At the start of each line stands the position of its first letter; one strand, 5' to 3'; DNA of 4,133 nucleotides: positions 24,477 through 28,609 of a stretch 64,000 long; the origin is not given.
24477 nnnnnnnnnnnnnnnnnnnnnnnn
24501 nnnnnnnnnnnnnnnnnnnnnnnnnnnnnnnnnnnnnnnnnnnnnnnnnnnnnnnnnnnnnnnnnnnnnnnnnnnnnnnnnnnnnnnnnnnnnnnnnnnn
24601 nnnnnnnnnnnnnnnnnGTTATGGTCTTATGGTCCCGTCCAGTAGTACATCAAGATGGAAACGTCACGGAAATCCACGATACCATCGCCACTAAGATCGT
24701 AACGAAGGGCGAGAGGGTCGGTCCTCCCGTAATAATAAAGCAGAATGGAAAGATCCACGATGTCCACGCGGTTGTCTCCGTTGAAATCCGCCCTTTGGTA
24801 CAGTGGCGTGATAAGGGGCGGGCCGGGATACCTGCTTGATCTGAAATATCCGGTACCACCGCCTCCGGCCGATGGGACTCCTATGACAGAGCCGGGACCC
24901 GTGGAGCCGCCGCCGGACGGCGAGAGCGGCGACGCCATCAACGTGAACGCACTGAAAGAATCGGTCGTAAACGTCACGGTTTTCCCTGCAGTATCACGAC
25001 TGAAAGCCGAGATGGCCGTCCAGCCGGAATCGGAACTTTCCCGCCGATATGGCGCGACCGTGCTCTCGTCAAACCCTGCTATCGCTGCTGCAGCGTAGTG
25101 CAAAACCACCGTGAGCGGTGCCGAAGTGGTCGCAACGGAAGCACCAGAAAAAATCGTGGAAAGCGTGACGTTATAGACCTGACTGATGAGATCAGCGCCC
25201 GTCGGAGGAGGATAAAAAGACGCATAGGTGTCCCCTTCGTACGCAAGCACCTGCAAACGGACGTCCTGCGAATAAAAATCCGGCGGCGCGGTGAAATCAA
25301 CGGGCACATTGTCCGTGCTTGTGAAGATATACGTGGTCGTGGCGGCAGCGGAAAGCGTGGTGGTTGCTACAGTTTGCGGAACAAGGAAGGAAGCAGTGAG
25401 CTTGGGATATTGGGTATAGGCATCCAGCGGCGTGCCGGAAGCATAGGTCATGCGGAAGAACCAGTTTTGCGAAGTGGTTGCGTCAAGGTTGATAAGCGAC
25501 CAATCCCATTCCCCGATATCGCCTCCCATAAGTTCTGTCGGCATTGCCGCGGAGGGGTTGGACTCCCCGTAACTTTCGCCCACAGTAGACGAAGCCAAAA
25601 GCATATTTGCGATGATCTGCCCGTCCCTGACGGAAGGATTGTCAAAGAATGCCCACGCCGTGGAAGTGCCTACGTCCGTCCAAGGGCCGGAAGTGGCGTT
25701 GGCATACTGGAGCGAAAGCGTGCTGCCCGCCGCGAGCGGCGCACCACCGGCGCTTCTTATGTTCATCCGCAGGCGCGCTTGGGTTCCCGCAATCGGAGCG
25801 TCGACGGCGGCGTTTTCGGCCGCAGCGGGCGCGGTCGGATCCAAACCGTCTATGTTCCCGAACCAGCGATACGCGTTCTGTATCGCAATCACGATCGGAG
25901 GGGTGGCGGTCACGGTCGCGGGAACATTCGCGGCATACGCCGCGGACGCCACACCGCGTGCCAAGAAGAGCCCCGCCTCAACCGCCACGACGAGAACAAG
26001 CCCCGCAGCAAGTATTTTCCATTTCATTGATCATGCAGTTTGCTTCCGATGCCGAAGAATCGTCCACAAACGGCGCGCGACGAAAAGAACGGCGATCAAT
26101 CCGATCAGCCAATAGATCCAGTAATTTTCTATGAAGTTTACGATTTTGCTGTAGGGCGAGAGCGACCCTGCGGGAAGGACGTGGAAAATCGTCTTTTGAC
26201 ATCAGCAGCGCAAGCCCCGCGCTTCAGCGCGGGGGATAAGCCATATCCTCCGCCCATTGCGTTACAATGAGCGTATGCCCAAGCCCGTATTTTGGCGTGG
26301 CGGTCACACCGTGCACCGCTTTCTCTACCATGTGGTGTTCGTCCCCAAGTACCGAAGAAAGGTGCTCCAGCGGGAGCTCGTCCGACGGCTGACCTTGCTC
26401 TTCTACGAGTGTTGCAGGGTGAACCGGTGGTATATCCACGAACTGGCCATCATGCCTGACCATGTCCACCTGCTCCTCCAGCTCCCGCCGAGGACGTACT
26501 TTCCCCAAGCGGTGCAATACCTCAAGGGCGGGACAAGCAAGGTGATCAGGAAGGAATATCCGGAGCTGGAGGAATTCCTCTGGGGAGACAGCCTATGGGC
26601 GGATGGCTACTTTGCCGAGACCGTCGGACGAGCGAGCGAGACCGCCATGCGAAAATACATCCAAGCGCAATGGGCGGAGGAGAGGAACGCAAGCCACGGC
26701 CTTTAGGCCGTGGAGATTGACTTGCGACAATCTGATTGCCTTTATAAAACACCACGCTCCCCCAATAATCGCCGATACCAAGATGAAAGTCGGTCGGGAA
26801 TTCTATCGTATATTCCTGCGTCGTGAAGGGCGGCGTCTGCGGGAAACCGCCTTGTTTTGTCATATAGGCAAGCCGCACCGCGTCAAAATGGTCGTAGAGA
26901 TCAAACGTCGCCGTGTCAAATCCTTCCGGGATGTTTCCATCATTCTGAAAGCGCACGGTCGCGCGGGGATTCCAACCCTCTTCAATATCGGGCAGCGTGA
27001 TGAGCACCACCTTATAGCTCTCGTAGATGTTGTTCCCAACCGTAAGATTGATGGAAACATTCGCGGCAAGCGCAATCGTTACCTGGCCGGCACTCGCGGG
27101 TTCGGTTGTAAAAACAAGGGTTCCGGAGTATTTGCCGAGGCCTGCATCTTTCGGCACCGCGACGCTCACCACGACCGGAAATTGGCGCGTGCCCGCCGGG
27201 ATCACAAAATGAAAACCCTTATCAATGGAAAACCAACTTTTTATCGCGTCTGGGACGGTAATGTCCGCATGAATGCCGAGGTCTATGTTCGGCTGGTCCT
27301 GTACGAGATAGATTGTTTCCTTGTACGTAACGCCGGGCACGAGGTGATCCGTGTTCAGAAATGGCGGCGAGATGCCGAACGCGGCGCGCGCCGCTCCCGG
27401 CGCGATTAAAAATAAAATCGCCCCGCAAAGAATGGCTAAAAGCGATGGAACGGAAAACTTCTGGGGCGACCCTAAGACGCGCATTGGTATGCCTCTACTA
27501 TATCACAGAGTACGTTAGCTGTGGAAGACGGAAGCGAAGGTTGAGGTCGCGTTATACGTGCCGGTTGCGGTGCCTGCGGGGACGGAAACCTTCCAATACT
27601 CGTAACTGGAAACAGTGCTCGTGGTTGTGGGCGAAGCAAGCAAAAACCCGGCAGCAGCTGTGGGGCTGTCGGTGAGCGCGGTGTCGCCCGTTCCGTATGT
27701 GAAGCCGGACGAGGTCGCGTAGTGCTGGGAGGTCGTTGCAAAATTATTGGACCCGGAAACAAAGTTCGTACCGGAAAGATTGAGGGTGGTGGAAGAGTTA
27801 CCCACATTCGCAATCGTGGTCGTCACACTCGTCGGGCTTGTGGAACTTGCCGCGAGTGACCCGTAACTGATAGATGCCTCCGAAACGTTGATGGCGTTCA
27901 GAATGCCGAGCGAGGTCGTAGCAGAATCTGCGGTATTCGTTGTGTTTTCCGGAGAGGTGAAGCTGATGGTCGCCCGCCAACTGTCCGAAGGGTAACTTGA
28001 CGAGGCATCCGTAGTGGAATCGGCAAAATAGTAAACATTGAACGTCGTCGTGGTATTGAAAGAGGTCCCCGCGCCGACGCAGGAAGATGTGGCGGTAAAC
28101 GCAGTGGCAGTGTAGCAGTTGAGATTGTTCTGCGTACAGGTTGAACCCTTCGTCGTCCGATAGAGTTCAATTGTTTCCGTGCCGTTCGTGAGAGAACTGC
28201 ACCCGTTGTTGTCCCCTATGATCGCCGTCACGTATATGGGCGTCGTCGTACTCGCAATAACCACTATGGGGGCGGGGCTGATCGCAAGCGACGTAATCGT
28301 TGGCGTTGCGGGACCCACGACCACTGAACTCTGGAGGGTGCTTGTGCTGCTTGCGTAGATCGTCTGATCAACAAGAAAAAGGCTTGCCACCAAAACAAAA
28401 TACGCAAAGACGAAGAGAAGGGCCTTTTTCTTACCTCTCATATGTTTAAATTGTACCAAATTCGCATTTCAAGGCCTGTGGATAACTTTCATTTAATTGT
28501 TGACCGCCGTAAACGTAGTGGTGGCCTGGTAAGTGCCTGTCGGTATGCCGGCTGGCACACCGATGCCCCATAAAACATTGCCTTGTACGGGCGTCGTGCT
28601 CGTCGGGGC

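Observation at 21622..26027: Cohesin-like / dockerin surface-protein set in a non-cellulolytic context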

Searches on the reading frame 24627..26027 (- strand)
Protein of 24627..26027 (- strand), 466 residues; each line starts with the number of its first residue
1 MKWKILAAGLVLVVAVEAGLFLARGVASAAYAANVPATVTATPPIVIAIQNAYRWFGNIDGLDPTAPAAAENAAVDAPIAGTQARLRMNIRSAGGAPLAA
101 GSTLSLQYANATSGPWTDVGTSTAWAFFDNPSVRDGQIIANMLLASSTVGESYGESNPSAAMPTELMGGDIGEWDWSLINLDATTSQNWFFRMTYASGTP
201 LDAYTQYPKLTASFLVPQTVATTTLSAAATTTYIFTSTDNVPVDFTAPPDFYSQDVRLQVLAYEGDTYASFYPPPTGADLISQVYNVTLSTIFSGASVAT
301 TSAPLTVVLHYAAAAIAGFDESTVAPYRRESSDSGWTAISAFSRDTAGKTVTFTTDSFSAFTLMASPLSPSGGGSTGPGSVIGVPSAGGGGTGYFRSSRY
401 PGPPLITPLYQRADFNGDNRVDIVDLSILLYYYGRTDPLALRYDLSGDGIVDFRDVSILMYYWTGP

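Call 3: search_protein_families(library=pfam, proteins=[window:24627-26027:-], max_evalue=1)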
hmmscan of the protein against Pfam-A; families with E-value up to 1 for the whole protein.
window:24627-26027:- (466 aa): 2 families
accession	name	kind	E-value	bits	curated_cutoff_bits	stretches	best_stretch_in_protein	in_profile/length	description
PF00404.24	Dockerin_1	-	8.6e-05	23.1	22.9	1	413-461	2-54/57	Dockerin type I domain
PF03944.20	Endotoxin_C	-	0.22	12.3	21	0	180-233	45-99/142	delta endotoxin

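Call 12: search_solved_structures(query=window:24627-26027:-, max_evalue=1, show_alignments=3)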
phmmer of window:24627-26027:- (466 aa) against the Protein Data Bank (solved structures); distinct sequences matched with E-value up to 1: 8.
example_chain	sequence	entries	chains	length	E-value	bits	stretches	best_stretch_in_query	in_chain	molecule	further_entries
2y3n_B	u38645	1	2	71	0.055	15.9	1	412-463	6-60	CELLULOSOMAL FAMILY-48 PROCESSIVE GLYCOSIDE HYDROLASE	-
2jnk_A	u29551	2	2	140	0.3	13.5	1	412-459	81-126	Hyalurononglucosaminidase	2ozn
2lvi_A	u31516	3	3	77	0.59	12.5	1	409-455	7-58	Polcalcin Phl p 7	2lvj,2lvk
1k9u_A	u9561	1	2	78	0.61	12.5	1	409-455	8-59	Polcalcin Phl p 7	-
9gvb_B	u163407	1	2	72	0.63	12.4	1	441-463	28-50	Group 2 dockerin from R. flavefaciens FD-1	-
4f7u_Q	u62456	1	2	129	0.8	12.1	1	145-232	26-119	Methylosome subunit pICln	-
6t0f_A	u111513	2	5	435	0.92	11.9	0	52-113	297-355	Methyl-branched lipid omega-hydroxylase | CYP124 in complex with inhibitor compound 5'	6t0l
2wm4_A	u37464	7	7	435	0.94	11.9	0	52-113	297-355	PUTATIVE CYTOCHROME P450 124 | Methyl-branched lipid omega-hydroxylase | CYP124 in complex with inhibitor carbethoxyhexyl imidazole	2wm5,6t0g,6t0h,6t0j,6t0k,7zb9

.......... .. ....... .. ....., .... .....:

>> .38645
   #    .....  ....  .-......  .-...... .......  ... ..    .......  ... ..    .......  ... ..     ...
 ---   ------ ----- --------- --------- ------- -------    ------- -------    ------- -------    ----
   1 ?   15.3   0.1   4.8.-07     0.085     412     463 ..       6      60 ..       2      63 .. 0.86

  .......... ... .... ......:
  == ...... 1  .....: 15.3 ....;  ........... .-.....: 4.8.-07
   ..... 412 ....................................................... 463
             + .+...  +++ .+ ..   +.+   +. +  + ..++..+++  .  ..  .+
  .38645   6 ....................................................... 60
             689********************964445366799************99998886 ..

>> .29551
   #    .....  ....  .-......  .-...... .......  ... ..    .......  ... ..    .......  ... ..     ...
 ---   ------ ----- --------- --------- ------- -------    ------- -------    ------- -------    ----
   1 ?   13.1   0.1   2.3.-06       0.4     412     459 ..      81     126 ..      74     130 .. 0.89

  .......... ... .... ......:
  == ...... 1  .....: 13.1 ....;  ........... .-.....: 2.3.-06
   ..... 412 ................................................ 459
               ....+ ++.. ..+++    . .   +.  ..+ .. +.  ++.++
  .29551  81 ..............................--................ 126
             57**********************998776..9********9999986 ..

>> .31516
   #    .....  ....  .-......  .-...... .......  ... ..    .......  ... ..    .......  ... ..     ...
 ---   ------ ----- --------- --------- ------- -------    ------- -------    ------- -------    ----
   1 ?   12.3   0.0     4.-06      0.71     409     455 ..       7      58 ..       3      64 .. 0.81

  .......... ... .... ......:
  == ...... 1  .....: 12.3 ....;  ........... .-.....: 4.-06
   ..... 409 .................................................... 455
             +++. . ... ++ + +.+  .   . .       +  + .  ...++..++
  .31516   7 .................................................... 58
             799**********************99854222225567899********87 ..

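Call 34: search_protein_families(library=ncbifam, proteins=[window:24627-26027:-], max_evalue=0.1)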
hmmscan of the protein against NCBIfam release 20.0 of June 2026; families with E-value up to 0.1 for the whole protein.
window:24627-26027:- (466 aa): 1 family
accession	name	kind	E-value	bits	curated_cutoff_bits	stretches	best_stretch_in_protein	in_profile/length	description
NF041540.1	dockerin_GC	domain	0.072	13.5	29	0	413-458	3-58/67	GC-type dockerin domain-anchored protein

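Call 45: find_homologous_proteins(query=window:24627-26027:-, max_evalue=0.001)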
Query window:24627-26027:- (466 aa): 72 proteins with E <= 0.001 among 8000 candidates.
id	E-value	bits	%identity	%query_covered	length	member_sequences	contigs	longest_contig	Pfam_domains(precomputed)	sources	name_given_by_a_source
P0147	0.0e+0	1020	100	100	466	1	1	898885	-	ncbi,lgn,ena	-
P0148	4.3e-109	384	64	45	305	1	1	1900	PF00404.25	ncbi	-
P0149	1.4e-108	382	64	45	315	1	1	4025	PF00404.25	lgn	-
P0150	3.1e-107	378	69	39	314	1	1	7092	PF00404.25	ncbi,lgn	-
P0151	2.1e-103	365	68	39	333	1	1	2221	PF00404.25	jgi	jgi:uncharacterized membrane protein YgcG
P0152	6.3e-98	347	60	45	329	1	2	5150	PF00404.25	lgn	-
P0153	9.0e-98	347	59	45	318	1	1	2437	-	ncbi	-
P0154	5.3e-97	344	61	45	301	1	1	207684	-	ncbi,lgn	-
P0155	2.4e-96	342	59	43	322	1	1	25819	PF00404.25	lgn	-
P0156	1.2e-95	340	62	42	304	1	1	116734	PF00404.25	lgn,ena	-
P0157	7.9e-94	334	63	45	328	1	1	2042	-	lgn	-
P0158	8.1e-88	314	54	45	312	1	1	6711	-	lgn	-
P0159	2.4e-86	309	56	45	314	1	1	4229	-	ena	-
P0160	6.9e-85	304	55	45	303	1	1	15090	PF00404.25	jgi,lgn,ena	-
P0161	4.5e-84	301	54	45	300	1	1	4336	PF00404.25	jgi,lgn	jgi:hypothetical protein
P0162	2.4e-80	289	57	40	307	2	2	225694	PF00404.25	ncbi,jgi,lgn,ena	-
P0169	2.3e-77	279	52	45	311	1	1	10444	PF00404.25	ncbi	-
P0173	2.9e-76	276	50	44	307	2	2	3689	PF00404.25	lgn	-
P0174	1.9e-75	273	51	45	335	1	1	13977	PF00404.25,PF13202.13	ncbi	-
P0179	1.4e-72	264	48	44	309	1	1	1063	PF00404.25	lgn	-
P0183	1.2e-71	260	54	40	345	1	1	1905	PF00404.25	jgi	jgi:hypothetical protein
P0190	1.4e-69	254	51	42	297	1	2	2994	PF00404.25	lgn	-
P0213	1.6e-58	217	43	45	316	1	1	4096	PF00404.25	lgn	-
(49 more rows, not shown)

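Call 57: predict_structure(alignment_id=A3)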
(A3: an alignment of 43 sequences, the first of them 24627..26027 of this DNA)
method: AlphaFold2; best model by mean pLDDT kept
length: 466 residues; sequences in the alignment: 43
mean_pLDDT: 69.5   pTM: 0.48
mean pLDDT of the five models: 69.5, 65.9, 65.5, 65.4, 64.2
residues with pLDDT >= 90: 155; 70-90: 81; 50-70: 101; < 50: 129
segments of 3 or more residues with pLDDT < 50: 31-35, 226-228, 246-283, 292-302, 310-336, 359-401
pLDDT, mean of each block of 10 residues (from residue 1): 78 86 66 54 86 82 77 94 92 90 93 93 90 66 77 60 87 91 96 93 95 75 55 63 46 37 31 38 51 45 50 38 32 47 67 62 43 38 36 37 76 92 95 96 97 96 81
secondary structure, 60 per line:
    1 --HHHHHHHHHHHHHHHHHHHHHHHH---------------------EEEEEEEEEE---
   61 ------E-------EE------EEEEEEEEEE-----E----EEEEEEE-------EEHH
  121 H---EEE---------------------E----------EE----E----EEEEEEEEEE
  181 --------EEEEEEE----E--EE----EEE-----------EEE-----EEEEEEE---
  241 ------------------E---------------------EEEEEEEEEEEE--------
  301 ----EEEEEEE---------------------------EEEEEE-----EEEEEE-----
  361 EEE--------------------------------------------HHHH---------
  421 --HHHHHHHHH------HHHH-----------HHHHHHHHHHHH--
elements in order: H3-26 E48-57 E83-92 E103-109 E125-127 E171-180 E189-195 E209-211 E223-225 E231-237 E281-292 E305-311 E339-344 E350-355 E361-363 H408-411 H423-431 H438-441 H453-464

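Call 59: fold_search(model_id=the predicted structure, library=pdb)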
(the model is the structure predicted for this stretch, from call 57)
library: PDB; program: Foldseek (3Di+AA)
matches with E <= 10: 1393; with E <= 0.001: 0
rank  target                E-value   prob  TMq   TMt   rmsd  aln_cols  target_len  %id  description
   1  8b5l_v                5.6e-03  0.54  0.10  0.25  11.2       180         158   13  Cryo-EM structure of ribosome-Sec61-TRAP (TRanslocon Associated Protein) translocon complex (released 2023-03-01)
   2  5tug_A                9.3e-03  0.96  0.12  0.38   6.3       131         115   10  Archaellum periplasmic stator protein complex FlaF and FlaG from Sulfolobus acidocaldarius (released 2018-01-10)
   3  5tuh_A                1.4e-02  0.97  0.13  0.42   5.9       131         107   10  Archaellum periplasmic stator protein FlaG from Sulfolobus acidocaldarius (released 2018-01-10)
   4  5tuh_B                1.5e-02  0.97  0.15  0.50   6.4       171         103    9  Archaellum periplasmic stator protein FlaG from Sulfolobus acidocaldarius (released 2018-01-10)
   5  8xez_A                1.5e-02  0.28  0.15  0.09  17.7       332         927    8  Cryo-EM structure of integrin ITGAV/ITGB3 complex, conformation 5 (released 2024-12-18)
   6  1qvy_A                1.6e-02  0.94  0.17  0.45   6.7       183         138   10  Crystal structure of RhoGDI K(199,200)R double mutant (released 2004-02-10)
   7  7wwo_A                1.6e-02  0.85  0.17  0.42  11.8       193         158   14  Dimer form of hypothetical protein TTHA1873 from Thermus thermophilus (released 2022-03-09)
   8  9ifr                  1.9e-02  0.92  0.17  0.45   7.1       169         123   11  CLIPPER domain from the Gram-negative fibrillar adhesin "B9T28_05395 (released 2025-11-26)
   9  4g1e_A                1.9e-02  0.30  0.16  0.09  20.7       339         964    8  Crystal structure of integrin alpha V beta 3 with coil-coiled tag. (released 2012-12-12)
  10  6pbk_A                2.0e-02  0.91  0.13  0.39   6.0       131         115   10  Archaellum periplasmic stator protein complex FlaF and FlaG from Sulfolobus acidocaldarius (released 2019-11-20)
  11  4ole_B                2.1e-02  0.98  0.17  0.53   8.5       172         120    9  Crystal structure of a neighbor of BRCA1 gene 1 (NBR1) from Homo sapiens at 2.52 A resolution (released 2014-02-19)
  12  5es4_C                2.1e-02  0.35  0.17  0.10  21.4       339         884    8  RE-REFINEMENT OF INTEGRIN ALPHAXBETA2 ECTODOMAIN IN THE CLOSED/BENT CONFORMATION (released 2016-03-02)
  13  4mmz_A                2.7e-02  0.35  0.17  0.10  20.9       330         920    9  Integrin AlphaVBeta3 ectodomain bound to an antagonistic tenth domain of Fibronectin (released 2014-03-26)
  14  4um8_C                2.8e-02  0.54  0.15  0.12  11.5       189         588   10  Crystal structure of alpha V beta 6 (released 2014-11-12)
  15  5neu_A                3.0e-02  0.75  0.17  0.14   9.7       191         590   12  Localised Reconstruction of Integrin alpha V beta 6 bound to Foot and Mouth Disease Virus O1 Manisa - Pose B. (released 2017-06-21)
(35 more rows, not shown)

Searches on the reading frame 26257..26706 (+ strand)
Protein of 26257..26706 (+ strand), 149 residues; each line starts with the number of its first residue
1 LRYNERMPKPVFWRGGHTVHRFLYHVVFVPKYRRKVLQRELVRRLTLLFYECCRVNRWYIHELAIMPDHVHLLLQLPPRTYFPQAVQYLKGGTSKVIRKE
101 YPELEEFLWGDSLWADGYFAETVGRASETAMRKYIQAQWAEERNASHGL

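Call 54: search_protein_families(library=pfam, proteins=[window:26257-26706:+], max_evalue=0.001)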
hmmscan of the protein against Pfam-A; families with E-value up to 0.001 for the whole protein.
window:26257-26706:+ (149 aa): 1 family
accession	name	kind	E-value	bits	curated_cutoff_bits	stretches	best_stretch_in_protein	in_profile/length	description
PF01797.21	Y1_Tnp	-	1e-37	129.4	23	1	19-138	2-121/121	Transposase IS200 like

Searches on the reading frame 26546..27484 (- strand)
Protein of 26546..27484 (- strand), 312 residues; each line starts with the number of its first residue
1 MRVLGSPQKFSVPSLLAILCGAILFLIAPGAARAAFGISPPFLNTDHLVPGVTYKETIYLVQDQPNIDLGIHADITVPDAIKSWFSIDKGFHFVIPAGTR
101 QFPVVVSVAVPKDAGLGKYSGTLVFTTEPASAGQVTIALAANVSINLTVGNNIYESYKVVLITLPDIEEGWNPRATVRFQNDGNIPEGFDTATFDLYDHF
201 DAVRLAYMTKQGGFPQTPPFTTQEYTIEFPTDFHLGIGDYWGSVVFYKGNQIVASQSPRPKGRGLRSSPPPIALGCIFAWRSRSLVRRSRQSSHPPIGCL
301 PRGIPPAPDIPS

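Call 3: search_protein_families(library=pfam, proteins=[window:26546-27484:-], max_evalue=1)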
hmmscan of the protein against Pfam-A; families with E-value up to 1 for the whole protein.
window:26546-27484:- (312 aa): 2 families
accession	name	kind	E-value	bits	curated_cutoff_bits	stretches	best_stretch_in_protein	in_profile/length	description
PF22680.2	Glyco_hydro_123_N_2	-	0.091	13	27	1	77-125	99-140/142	Glycoside hydrolase 123 N-terminal domain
PF14874.12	PapD-like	-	0.1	13.2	27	1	37-139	5-97/102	Flagellar-associated PapD-like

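Call 34: search_protein_families(library=ncbifam, proteins=[window:26546-27484:-], max_evalue=0.1)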
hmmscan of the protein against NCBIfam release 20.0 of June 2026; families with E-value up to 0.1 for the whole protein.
window:26546-27484:- (312 aa): 0 families

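Call 88: search_solved_structures(query=window:26720-27484:-, max_evalue=1)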
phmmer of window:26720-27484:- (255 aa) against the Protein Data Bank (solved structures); distinct sequences matched with E-value up to 1: 3.
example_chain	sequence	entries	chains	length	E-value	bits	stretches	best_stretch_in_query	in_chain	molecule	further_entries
7ot5_B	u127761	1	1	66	0.11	15.2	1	81-130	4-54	Cold shock protein CspB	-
1mjc_A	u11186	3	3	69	0.44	13.3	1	81-133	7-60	MAJOR COLD-SHOCK PROTEIN 7.4 | PROTEIN (COLD-SHOCK PROTEIN A) | Cold shock protein CspA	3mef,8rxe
2l15_A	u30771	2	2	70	0.45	13.2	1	81-133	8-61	Cold shock protein CspA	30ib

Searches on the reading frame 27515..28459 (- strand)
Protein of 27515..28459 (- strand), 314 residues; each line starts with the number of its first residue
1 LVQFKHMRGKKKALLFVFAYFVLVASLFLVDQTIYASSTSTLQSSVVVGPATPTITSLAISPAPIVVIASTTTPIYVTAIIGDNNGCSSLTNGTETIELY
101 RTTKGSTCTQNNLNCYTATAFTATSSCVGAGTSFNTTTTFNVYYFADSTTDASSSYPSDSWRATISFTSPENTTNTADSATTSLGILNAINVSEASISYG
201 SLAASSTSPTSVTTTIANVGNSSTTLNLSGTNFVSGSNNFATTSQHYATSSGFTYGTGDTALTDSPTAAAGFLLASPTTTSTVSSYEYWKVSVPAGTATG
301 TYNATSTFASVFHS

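Call 3: search_protein_families(library=pfam, proteins=[window:27515-28459:-], max_evalue=1)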
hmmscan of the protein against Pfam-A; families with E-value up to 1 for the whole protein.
window:27515-28459:- (314 aa): 0 families

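Call 34: search_protein_families(library=ncbifam, proteins=[window:27515-28459:-], max_evalue=0.1)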
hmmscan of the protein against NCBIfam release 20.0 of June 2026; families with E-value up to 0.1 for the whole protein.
window:27515-28459:- (314 aa): 0 families

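Call 87: search_solved_structures(query=window:27515-28459:-, max_evalue=1)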
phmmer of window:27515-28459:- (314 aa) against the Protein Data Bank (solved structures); distinct sequences matched with E-value up to 1: 0.
